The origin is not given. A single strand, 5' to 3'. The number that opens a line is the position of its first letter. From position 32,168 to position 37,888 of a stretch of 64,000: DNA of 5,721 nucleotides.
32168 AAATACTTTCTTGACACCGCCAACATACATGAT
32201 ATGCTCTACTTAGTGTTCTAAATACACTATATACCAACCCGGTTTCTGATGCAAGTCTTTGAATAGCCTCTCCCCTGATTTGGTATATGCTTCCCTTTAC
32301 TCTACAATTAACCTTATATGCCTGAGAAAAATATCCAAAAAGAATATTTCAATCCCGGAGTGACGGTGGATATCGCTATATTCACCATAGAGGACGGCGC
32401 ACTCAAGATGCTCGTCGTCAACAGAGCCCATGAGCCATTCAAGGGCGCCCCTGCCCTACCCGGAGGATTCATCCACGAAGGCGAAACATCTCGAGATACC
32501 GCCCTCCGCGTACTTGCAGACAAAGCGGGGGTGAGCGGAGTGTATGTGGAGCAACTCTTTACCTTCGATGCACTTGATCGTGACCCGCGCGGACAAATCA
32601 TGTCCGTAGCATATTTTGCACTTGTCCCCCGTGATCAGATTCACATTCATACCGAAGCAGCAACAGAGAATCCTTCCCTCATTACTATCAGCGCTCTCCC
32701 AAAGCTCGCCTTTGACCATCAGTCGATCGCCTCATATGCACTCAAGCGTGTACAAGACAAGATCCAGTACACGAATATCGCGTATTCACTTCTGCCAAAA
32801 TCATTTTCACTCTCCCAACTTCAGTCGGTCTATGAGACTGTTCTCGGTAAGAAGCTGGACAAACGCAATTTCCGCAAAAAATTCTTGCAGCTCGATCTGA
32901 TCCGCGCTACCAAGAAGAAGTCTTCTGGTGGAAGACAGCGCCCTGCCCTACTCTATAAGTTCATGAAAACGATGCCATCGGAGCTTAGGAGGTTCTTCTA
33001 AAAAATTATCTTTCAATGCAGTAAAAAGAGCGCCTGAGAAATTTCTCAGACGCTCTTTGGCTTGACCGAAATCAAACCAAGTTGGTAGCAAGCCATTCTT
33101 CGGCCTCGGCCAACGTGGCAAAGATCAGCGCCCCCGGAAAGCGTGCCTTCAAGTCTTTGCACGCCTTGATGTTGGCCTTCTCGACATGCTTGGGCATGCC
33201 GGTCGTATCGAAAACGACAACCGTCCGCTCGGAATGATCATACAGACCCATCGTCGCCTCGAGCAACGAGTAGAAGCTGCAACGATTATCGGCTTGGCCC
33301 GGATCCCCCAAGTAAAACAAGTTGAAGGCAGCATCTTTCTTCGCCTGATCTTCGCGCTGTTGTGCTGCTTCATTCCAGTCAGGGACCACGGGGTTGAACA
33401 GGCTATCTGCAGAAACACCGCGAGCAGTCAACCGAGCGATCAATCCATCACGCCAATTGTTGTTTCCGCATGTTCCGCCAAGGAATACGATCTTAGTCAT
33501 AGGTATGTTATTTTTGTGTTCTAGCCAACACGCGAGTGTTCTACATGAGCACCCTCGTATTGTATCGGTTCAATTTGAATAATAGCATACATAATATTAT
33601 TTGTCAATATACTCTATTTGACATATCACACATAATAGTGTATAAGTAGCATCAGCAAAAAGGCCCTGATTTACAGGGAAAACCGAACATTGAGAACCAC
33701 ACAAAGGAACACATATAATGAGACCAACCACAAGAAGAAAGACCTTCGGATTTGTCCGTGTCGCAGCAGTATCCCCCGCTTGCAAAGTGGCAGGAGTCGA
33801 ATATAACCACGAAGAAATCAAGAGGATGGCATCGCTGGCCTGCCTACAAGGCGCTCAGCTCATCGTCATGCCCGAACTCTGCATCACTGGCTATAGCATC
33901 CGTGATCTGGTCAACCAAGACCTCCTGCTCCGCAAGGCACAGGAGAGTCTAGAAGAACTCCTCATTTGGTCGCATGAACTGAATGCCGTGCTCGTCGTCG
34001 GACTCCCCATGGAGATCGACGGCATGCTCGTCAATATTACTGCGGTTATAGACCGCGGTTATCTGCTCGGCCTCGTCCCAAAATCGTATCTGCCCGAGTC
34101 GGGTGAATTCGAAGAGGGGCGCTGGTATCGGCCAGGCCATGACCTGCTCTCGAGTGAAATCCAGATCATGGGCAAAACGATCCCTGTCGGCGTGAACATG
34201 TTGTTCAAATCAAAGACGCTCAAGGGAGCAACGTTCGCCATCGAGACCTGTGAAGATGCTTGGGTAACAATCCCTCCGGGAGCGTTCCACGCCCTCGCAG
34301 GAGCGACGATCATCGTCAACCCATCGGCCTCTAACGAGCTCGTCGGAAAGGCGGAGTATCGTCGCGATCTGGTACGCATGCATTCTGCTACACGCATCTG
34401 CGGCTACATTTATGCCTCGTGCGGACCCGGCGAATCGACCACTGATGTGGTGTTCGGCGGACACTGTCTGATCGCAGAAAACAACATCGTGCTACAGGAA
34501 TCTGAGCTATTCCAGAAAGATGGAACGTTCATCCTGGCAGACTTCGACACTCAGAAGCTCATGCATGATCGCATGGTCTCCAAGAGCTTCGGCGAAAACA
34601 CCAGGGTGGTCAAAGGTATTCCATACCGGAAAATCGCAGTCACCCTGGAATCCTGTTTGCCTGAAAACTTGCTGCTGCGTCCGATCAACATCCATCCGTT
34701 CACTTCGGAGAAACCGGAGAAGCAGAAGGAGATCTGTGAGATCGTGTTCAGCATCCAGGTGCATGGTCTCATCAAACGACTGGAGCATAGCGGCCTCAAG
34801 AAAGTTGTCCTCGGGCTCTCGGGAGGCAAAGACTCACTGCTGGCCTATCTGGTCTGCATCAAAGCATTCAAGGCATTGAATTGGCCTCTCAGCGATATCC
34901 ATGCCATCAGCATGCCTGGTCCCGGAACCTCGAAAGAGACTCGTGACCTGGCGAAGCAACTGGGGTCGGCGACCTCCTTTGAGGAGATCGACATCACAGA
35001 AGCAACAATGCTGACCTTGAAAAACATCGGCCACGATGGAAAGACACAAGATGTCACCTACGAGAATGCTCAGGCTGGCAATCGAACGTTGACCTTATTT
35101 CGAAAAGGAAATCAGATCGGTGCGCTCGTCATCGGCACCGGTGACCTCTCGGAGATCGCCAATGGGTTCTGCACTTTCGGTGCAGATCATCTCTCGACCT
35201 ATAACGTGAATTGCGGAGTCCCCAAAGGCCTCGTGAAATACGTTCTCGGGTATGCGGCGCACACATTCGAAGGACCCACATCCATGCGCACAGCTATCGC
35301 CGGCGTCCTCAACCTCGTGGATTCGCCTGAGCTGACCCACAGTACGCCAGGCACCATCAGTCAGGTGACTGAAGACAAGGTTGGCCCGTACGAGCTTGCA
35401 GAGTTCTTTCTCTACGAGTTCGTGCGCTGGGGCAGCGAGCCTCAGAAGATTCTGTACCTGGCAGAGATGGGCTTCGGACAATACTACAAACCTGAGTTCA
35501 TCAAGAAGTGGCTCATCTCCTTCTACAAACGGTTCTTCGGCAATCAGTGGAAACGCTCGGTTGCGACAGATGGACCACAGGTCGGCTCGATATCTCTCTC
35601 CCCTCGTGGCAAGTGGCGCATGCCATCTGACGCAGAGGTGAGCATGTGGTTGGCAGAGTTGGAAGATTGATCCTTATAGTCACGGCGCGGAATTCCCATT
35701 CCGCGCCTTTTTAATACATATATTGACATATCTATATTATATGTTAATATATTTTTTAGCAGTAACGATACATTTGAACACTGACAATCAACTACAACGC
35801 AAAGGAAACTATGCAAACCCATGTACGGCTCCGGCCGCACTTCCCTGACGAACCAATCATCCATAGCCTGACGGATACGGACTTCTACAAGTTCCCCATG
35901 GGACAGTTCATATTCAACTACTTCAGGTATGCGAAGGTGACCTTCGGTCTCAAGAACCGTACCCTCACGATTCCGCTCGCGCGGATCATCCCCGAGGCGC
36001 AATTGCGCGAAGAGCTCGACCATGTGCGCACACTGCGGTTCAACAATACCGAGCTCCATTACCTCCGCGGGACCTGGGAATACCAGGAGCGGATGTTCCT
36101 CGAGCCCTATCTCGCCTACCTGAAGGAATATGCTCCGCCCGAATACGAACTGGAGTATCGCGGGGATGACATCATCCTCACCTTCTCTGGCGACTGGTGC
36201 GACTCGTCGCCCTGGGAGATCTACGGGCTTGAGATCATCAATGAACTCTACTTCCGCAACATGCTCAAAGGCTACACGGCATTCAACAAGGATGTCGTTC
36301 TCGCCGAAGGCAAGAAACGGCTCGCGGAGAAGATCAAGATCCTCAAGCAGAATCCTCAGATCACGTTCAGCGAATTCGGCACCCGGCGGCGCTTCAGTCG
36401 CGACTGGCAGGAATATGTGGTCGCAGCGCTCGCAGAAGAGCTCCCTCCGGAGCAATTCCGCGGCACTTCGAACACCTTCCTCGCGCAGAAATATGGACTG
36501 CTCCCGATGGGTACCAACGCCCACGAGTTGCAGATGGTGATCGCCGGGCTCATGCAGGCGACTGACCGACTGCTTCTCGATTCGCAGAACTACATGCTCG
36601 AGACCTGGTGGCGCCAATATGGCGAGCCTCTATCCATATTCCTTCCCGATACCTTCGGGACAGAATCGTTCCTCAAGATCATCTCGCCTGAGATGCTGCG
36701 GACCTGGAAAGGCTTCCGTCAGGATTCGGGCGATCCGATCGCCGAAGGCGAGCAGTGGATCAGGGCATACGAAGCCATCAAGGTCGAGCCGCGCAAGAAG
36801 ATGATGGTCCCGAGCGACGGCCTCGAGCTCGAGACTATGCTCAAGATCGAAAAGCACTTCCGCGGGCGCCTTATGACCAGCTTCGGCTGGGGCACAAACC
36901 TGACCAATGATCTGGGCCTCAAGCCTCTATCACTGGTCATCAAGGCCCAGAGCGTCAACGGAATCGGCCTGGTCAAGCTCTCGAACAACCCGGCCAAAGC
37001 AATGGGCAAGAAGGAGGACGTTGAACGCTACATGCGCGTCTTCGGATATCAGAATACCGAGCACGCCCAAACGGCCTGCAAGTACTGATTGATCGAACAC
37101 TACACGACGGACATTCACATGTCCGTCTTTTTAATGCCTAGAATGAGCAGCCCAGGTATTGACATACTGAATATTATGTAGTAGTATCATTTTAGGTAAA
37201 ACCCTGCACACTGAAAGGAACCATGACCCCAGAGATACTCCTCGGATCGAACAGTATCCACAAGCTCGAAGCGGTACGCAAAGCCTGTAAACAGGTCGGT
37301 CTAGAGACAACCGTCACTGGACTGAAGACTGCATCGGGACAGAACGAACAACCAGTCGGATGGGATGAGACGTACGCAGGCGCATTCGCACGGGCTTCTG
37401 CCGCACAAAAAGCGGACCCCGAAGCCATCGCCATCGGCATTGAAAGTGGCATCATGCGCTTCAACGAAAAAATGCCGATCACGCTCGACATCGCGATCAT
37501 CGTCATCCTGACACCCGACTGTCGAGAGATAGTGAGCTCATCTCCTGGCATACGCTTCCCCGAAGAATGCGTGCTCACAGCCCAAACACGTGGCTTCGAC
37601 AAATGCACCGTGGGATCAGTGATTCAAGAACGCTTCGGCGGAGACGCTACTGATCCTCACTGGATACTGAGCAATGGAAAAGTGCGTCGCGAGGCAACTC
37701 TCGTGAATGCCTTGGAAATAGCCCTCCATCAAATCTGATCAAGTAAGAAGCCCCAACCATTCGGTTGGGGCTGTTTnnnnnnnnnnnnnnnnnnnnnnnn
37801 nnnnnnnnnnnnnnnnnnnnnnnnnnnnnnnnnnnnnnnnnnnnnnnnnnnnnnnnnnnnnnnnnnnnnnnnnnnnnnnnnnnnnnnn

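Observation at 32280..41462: NrtR-centred NAD salvage/recycling island with split NadM/Nudix, divergent Prs and several uncharacterised nucleotide enzymes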

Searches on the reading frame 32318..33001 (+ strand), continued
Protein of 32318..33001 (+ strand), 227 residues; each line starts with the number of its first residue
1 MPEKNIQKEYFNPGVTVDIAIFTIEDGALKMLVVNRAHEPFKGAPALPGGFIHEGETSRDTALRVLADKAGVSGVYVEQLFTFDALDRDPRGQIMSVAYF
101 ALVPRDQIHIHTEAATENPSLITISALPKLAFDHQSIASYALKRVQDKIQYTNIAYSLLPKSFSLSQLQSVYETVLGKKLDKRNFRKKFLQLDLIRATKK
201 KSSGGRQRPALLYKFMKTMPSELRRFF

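Call 34: find_encoding_contigs(protein=P0003, flank=10000, max_places=2)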
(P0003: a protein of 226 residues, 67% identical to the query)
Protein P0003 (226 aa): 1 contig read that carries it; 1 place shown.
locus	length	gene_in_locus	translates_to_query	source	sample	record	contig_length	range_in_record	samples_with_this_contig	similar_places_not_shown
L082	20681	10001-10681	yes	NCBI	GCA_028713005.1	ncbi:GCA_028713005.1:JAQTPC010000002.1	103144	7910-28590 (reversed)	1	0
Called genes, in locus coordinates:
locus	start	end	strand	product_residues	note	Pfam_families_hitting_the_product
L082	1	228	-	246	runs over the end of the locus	PF20582:UPF0758_N, PF04002:RadC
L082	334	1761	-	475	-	PF00224:PK, PF02887:PK_C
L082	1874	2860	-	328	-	PF18920:DUF5671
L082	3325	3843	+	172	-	PF09900:DUF2127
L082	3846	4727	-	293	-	PF10648:Gmad2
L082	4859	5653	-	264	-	-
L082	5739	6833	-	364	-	-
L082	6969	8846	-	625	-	-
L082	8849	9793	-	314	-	PF13672:PP2C_2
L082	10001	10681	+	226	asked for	PF00293:NUDIX, PF19368:WHD_AraR, PF21906:WHD_NrtR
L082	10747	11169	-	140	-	PF18306:LDcluster4 (weak)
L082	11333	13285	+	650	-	PF00795:CN_hydrolase, PF02540:NAD_synthase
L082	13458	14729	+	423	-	PF17767:NAPRTase_N, PF04095:NAPRTase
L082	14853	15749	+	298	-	PF13793:Pribosyltran_N, PF00156:Pribosyltran (weak)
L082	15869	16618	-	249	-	PF00293:NUDIX (weak)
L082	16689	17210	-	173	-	PF01467:CTP_transf_like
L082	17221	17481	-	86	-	-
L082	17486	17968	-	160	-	PF06983:3-dmu-9_3-mt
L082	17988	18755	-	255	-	PF00459:Inositol_P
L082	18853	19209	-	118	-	-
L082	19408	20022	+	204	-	-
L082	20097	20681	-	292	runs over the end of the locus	PF00892:EamA, PF06800:Sugar_transport (weak), PF00892:EamA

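Call 112: search_solved_structures(query=window:32318-33001:+, max_evalue=0.00001, show_alignments=1)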
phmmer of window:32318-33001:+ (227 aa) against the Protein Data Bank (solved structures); distinct sequences matched with E-value up to 0.00001: 7.
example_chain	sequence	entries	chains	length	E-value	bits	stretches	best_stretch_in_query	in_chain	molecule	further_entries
5bs6_A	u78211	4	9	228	1.2e-43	152.1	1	7-216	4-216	transcriptional regulator AraR | transcriptional factor AraR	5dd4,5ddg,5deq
3gz5_A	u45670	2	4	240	1.6e-30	109.2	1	15-215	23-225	MutT/nudix family protein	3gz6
2fml_A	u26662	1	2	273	1.9e-24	89.3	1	8-214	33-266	MutT/nudix family protein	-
3gz8_A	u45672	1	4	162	8.3e-19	70.9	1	14-150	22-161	MutT/nudix family protein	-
7q91_A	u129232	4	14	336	1.7e-13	53.6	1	131-222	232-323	NADQ transcription factor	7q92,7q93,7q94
3i9x_A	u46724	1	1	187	1.9e-10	43.6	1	29-148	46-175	mutT/nudix family protein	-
2yyh_A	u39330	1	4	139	1.7e-06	30.7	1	17-138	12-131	8-OXO-dGTPase domain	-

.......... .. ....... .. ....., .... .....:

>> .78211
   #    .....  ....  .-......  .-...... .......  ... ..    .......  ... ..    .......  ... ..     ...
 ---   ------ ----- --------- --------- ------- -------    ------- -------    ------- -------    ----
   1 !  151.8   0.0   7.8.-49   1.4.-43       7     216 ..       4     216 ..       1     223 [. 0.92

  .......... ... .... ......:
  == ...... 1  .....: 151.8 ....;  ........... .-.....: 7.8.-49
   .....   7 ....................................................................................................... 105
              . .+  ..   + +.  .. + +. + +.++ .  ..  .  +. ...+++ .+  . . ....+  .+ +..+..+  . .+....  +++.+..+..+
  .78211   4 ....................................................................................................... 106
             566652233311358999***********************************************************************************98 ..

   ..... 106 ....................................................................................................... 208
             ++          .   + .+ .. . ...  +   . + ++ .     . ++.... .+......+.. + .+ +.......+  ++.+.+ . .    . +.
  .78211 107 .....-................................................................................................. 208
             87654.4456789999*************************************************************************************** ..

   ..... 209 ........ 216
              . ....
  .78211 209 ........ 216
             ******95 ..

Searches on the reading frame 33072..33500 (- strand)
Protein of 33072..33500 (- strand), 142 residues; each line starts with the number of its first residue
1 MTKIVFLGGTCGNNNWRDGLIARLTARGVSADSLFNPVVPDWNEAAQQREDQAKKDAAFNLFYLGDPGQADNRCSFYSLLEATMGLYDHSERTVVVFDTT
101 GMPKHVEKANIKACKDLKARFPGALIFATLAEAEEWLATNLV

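Call 3: search_protein_families(library=pfam, proteins=[window:33072-33500:-], max_evalue=0.01)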
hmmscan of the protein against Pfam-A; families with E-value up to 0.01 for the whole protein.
window:33072-33500:- (142 aa): 1 family
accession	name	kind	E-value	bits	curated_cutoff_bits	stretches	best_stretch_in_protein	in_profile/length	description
PF15891.11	Nuc_deoxyri_tr2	-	5.8e-08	33.5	30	1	4-97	3-101/105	Nucleoside 2-deoxyribosyltransferase like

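Call 4: search_protein_families(library=ncbifam, proteins=[window:33072-33500:-], max_evalue=0.01)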
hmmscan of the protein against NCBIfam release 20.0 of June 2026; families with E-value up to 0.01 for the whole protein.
window:33072-33500:- (142 aa): 0 families

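Call 27: search_protein_families(library=padloc, proteins=[window:33072-33500:-], max_evalue=0.01)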
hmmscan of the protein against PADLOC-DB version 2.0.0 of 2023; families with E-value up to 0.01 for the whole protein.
window:33072-33500:- (142 aa): 0 families

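Call 28: search_protein_families(library=phrogs, proteins=[window:33072-33500:-], max_evalue=0.01)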
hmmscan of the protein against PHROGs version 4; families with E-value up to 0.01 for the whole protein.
window:33072-33500:- (142 aa): 0 families

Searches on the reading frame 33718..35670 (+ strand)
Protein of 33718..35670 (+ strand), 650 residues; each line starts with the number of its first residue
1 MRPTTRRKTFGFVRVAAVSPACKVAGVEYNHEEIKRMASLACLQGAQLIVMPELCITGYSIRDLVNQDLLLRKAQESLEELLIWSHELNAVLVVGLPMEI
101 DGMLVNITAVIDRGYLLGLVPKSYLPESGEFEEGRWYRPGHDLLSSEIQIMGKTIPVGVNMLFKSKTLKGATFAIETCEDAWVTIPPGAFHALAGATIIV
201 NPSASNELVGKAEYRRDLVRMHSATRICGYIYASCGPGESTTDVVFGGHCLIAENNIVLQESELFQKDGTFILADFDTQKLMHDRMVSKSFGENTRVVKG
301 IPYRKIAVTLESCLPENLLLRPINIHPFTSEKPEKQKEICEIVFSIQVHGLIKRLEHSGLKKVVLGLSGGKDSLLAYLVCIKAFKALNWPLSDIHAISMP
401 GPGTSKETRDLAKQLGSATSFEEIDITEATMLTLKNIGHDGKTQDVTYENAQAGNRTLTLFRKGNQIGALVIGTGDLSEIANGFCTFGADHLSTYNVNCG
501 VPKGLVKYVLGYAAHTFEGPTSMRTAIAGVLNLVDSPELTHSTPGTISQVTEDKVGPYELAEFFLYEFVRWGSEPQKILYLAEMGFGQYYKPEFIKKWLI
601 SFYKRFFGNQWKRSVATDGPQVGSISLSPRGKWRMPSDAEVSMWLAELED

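Call 3: search_protein_families(library=pfam, proteins=[window:33718-35670:+], max_evalue=0.01)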
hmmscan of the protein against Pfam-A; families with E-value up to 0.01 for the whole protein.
window:33718-35670:+ (650 aa): 2 families
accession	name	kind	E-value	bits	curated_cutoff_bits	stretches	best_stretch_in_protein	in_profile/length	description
PF02540.23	NAD_synthase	-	3.1e-20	72.8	21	1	348-490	6-143/242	NAD synthase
PF00795.27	CN_hydrolase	-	5.5e-13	49.3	23.2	1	14-259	1-230/256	Carbon-nitrogen hydrolase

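Call 4: search_protein_families(library=ncbifam, proteins=[window:33718-35670:+], max_evalue=0.01)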
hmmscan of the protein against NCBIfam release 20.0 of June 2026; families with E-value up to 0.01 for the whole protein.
window:33718-35670:+ (650 aa): 8 families
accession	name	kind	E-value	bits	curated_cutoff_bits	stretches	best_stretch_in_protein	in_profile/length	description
NF002730.0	PRK02628.1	equivalog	6e-217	722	473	1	5-649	5-671/677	NAD(+) synthase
NF010588.0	PRK13981.1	equivalog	8.5e-54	182.8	479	1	22-586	14-497/546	NAD+ synthase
TIGR00552.1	nadE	equivalog_domain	8.1e-18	64.5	63.65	1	351-487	13-148/251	NAD(+) synthase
NF010587.0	PRK13980.1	equivalog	8.3e-16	58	255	1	346-487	17-152/267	NAD+ synthase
NF001979.1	PRK00768.1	equivalog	3.3e-10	39.9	250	1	347-486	24-170/266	NAD(+) synthase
TIGR03381.1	agmatine_aguB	equivalog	3.7e-10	39.6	410.25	1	13-287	1-264/279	N-carbamoylputrescine amidase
NF002048.0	PRK00876.1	subfamily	0.0014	17.5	313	1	352-424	32-96/330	NAD(+) synthase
NF033621.1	de_GSH_amidase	exception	0.0048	16.3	355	0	28-152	14-138/260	deaminated glutathione amidase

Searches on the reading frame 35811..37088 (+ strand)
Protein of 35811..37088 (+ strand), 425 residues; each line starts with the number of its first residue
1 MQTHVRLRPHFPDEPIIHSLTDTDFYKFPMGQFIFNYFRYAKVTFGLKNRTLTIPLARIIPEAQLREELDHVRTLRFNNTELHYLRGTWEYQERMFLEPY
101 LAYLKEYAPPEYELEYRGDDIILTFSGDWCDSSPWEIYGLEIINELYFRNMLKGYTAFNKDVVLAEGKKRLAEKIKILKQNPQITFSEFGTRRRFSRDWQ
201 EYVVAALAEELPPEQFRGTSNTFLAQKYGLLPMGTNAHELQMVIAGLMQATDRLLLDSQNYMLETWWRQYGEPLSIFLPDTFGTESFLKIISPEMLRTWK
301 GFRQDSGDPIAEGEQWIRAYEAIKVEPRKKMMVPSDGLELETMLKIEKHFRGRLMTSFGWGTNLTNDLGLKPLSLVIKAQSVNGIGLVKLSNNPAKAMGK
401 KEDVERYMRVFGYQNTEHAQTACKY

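Call 3: search_protein_families(library=pfam, proteins=[window:35811-37088:+], max_evalue=0.01)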
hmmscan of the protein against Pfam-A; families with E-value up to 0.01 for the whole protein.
window:35811-37088:+ (425 aa): 2 families
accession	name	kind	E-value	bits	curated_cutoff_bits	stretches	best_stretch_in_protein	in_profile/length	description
PF04095.22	NAPRTase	-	3.1e-45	155.2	20.8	1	185-412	2-236/239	Nicotinate phosphoribosyltransferase (NAPRTase) family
PF17767.7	NAPRTase_N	-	1.8e-17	64.3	32.6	1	22-144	2-125/125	Nicotinate phosphoribosyltransferase (NAPRTase) N-terminal domain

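Call 4: search_protein_families(library=ncbifam, proteins=[window:35811-37088:+], max_evalue=0.01)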
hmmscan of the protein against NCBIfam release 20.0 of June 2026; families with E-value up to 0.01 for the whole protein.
window:35811-37088:+ (425 aa): 7 families
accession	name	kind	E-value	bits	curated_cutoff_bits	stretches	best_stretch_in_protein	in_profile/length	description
NF003704.0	PRK05321.1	subfamily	1.4e-125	419.5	379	1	13-417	6-395/398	nicotinate phosphoribosyltransferase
TIGR01514.1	NAPRTase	equivalog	1.2e-89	301.2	269.55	1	16-413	1-397/399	nicotinate phosphoribosyltransferase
NF006696.0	PRK09243.1-3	equivalog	1.1e-13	50.6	503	1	183-402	155-357/451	nicotinate phosphoribosyltransferase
TIGR01513.1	NAPRTase_put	equivalog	3e-12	46.2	297.4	1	186-409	147-356/452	nicotinate phosphoribosyltransferase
NF009131.0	PRK12484.1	equivalog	1.8e-06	26.9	330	1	22-95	9-81/455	nicotinate phosphoribosyltransferase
NF006695.0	PRK09243.1-2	equivalog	4.7e-06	25.5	469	0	177-398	144-355/480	nicotinate phosphoribosyltransferase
NF006698.0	PRK09243.1-5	equivalog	0.00044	19.1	531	1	186-407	162-359/440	nicotinate phosphoribosyltransferase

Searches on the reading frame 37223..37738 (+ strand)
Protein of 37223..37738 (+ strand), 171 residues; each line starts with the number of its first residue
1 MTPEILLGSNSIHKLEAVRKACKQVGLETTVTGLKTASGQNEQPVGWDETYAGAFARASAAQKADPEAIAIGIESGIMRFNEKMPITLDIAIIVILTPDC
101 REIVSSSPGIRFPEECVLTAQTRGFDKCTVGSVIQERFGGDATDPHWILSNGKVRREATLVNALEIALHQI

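Call 3: search_protein_families(library=pfam, proteins=[window:37223-37738:+], max_evalue=0.01)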
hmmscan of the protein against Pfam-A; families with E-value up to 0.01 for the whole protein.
window:37223-37738:+ (171 aa): 1 family
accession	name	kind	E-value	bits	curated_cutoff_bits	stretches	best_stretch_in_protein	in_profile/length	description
PF01931.24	NTPase_I-T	-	7.7e-24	84.8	25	1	8-170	1-160/162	Protein of unknown function DUF84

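Call 4: search_protein_families(library=ncbifam, proteins=[window:37223-37738:+], max_evalue=0.01)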
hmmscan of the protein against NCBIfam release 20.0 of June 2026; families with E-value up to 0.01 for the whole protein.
window:37223-37738:+ (171 aa): 5 families
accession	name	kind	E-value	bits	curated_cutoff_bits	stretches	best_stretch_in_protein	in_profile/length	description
NF003039.0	PRK03941.1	equivalog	3e-16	59.7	199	1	5-138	3-130/176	NTPase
TIGR00258.1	TIGR00258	equivalog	2.7e-14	53.6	117.1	1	8-124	2-113/168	inosine/xanthosine triphosphatase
NF002850.0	PRK03114.1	equivalog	2.8e-10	40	199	1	5-85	3-79/169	DUF84 family protein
NF003459.0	PRK05074.1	equivalog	7.9e-09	35.5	175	1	4-141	6-134/176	inosine/xanthosine triphosphatase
NF002250.0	PRK01170.1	subfamily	3.2e-06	26.8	489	1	6-168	153-311/322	bifunctional pantetheine-phosphate adenylyltransferase/NTP phosphatase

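Call 27: search_protein_families(library=padloc, proteins=[window:37223-37738:+], max_evalue=0.01)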
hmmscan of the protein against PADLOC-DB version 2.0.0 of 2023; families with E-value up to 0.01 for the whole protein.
window:37223-37738:+ (171 aa): 0 families

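Call 28: search_protein_families(library=phrogs, proteins=[window:37223-37738:+], max_evalue=0.01)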
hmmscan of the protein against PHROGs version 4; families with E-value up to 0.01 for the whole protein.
window:37223-37738:+ (171 aa): 0 families
